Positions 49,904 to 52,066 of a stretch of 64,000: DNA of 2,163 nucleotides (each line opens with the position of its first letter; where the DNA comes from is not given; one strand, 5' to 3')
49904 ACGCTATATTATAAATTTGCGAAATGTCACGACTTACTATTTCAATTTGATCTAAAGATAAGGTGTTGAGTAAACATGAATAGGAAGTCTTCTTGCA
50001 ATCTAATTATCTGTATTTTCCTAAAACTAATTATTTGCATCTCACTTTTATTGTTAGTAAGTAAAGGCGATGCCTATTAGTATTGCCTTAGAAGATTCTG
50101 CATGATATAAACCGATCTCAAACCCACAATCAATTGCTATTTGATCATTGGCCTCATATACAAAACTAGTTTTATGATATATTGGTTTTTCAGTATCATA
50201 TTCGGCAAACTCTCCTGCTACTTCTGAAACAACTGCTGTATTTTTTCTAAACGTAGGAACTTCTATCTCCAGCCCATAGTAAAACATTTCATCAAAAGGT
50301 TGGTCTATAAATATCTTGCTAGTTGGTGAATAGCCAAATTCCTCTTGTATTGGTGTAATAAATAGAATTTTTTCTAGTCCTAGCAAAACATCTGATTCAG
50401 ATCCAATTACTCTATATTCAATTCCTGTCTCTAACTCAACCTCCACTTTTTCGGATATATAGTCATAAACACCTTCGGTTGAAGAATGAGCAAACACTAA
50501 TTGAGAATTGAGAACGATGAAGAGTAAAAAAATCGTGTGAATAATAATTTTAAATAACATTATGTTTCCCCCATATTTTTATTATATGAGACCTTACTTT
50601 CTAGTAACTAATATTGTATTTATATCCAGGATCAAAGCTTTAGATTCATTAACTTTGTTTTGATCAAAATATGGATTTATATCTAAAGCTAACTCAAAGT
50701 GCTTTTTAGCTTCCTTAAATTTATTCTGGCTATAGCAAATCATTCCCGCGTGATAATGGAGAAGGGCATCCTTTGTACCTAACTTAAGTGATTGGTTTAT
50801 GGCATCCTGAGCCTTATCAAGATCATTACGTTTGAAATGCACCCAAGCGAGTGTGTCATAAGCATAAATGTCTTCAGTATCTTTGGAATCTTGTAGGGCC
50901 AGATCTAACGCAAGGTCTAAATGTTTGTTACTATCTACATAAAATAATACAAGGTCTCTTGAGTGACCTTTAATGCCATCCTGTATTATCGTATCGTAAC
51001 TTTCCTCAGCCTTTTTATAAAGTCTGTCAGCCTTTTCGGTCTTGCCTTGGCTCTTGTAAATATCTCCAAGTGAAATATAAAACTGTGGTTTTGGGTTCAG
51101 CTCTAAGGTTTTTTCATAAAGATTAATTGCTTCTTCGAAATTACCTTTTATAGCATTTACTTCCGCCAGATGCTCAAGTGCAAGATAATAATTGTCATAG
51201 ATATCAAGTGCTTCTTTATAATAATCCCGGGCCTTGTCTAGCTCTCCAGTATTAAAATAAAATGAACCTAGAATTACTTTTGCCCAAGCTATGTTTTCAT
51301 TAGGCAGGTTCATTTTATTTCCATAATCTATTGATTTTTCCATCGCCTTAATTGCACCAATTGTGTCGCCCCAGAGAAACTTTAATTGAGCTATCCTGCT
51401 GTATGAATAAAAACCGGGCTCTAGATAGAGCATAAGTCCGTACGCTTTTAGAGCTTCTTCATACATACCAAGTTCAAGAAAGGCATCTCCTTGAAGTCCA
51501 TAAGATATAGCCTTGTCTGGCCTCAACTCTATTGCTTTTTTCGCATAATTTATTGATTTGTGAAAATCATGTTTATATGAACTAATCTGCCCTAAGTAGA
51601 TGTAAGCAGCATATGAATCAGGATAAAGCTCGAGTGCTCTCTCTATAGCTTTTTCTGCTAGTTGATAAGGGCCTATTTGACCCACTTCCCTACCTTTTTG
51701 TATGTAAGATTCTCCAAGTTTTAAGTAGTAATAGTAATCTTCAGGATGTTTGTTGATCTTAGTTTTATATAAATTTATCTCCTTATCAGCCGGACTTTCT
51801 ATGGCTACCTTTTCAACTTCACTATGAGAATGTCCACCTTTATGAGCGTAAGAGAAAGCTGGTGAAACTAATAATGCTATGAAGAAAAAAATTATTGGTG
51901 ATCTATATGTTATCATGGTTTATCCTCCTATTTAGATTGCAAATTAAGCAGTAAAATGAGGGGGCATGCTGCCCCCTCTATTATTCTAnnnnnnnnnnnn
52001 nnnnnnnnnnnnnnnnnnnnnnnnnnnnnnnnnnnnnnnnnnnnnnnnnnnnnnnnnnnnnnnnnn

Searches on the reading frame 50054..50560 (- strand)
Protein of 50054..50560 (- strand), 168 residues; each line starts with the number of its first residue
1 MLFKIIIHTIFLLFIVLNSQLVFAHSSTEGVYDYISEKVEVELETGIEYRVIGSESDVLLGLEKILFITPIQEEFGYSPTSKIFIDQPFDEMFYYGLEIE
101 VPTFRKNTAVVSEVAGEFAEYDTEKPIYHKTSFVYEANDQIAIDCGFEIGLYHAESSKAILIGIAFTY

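Call 5: search_protein_families(library=pfam, proteins=[window:50054-50560:-], max_evalue=0.01)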
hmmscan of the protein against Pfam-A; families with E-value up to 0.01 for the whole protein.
window:50054-50560:- (168 aa): 0 families

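Call 7: search_protein_families(library=ncbifam, proteins=[window:50054-50560:-], max_evalue=0.001)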
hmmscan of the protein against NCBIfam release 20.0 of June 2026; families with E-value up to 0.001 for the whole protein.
window:50054-50560:- (168 aa): 0 families

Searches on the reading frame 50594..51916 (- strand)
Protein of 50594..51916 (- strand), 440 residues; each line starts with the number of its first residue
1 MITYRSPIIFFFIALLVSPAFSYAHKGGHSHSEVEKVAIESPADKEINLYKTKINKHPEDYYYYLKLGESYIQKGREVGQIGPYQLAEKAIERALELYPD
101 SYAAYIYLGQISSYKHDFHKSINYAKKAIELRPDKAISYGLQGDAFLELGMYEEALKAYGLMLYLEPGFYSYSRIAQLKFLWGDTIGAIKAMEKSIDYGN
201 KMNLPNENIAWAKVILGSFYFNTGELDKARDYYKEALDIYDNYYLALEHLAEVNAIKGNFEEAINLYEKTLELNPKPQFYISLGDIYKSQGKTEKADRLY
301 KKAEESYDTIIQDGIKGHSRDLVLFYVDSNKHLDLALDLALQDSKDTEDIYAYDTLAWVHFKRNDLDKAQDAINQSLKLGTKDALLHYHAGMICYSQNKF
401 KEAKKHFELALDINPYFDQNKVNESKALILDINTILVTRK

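Call 5: search_protein_families(library=pfam, proteins=[window:50594-51916:-], max_evalue=0.01)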
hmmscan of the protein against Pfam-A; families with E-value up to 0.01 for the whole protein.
window:50594-51916:- (440 aa): 32 families (the best 25 are shown)
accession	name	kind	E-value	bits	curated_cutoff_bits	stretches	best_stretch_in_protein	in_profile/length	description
PF07719.23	TPR_2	-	5e-38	126.5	27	5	384-415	1-32/34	Tetratricopeptide repeat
PF00515.34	TPR_1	-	1.6e-33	113.6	27.8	5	385-416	2-33/34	Tetratricopeptide repeat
PF13181.12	TPR_8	-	3e-30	102.2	25.7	3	215-242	6-33/34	Tetratricopeptide repeat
PF13424.12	TPR_12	-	9.3e-30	103.1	30.1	4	209-274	2-75/77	Tetratricopeptide repeat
PF13432.12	TPR_16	-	2.9e-29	101.5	32.7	3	356-416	3-63/65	Tetratricopeptide repeat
PF13428.12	TPR_14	-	1.2e-22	78.5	23.5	2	211-252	2-43/44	Tetratricopeptide repeat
PF13431.12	TPR_17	-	3.7e-19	67.8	24.4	1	125-156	2-33/34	Tetratricopeptide repeat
PF14559.12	TPR_19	-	2.1e-16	60.4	25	1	258-304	5-52/68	Tetratricopeptide repeat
PF13176.12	TPR_7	-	2.1e-14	52.8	27.9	0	281-302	3-24/36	Tetratricopeptide repeat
PF13414.12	TPR_11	-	1.5e-13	50.6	26.8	1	257-291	7-42/42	TPR repeat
PF13374.12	TPR_10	-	1.8e-13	50.4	27.5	1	216-240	8-32/42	Tetratricopeptide repeat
PF23914.1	TPR_CcmH_CycH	-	1.6e-12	48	42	1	52-165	41-150/158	Cytochrome c-type biogenesis protein H TPR domain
PF13174.12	TPR_6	-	4.3e-12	46.3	26.3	0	64-101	3-33/33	Tetratricopeptide repeat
PF12895.13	ANAPC3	-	7.8e-12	45.8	27.2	1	338-408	13-80/82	Anaphase-promoting complex, cyclosome, subunit 3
PF17874.7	TPR_MalT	-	3e-09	37.1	45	0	211-276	38-112/336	MalT-like TPR region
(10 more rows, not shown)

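Call 7: search_protein_families(library=ncbifam, proteins=[window:50594-51916:-], max_evalue=0.001)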
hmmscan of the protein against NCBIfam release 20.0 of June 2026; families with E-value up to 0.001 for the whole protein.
window:50594-51916:- (440 aa): 25 families
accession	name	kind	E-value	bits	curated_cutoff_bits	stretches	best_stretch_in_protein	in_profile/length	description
TIGR02917.1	PEP_TPR_lipo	equivalog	2.3e-28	98.6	312.2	3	208-306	463-562/899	XrtA/PEP-CTERM system TPR-repeat protein PrsT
TIGR02521.1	type_IV_pilW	equivalog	3.8e-18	65.9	154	2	206-304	27-126/234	type IV pilus biogenesis/stability protein PilW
NF040959.1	MamA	equivalog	3.5e-16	59.2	200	2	193-305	88-201/204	magnetosome protein MamA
TIGR00540.1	TPR_hemY_coli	hypoth_equivalog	2e-15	56.4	142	1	368-415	310-357/385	heme biosynthesis-associated TPR protein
TIGR00990.1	3a0801s09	subfamily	1.3e-14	53.7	757.25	2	170-310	332-466/615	mitochondrial import receptor subunit TOM70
NF033762.1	social_mot_Tgl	equivalog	1.5e-12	47.4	225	1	188-295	50-154/252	social motility TPR repeat lipoprotein Tgl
NF047371.1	FlcA_CTERM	equivalog_domain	4.9e-11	41.8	300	1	226-313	171-259/646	periplasmic flagellar collar protein FlcA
NF033758.1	gliding_GltE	equivalog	1.5e-10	40.7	225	1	206-302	82-179/411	adventurous gliding motility TPR repeat lipoprotein GltE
NF033920.0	C39_PA2778_fam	equivalog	4.6e-10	39.3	150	0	222-304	168-251/255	PA2778 family cysteine peptidase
TIGR04510.1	mod_pep_cyc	subfamily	3.3e-09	35.8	400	0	147-307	409-566/814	putative peptide modification system cyclase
TIGR02552.1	LcrH_SycD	equivalog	6e-09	35.7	104.8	0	221-300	29-109/136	SycD/LcrH family type III secretion system chaperone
NF008757.0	PRK11788.1-5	equivalog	1.6e-08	34.1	363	1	202-305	99-208/388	lipopolysaccharide assembly protein LapB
NF053607.1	CHU_0125_OmpA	equivalog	3.5e-08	32.4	620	1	220-305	29-115/639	CHU_0125 family OmpA-like outer membrane integrity protein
NF002725.1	PRK02603.1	equivalog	9.2e-08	32.3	143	1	222-310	47-139/173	photosystem I assembly protein Ycf3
NF047507.1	TPR_BatC_Lepto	exception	3.6e-07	29.9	175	0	179-249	68-138/214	TPR repeat-containing protein BatC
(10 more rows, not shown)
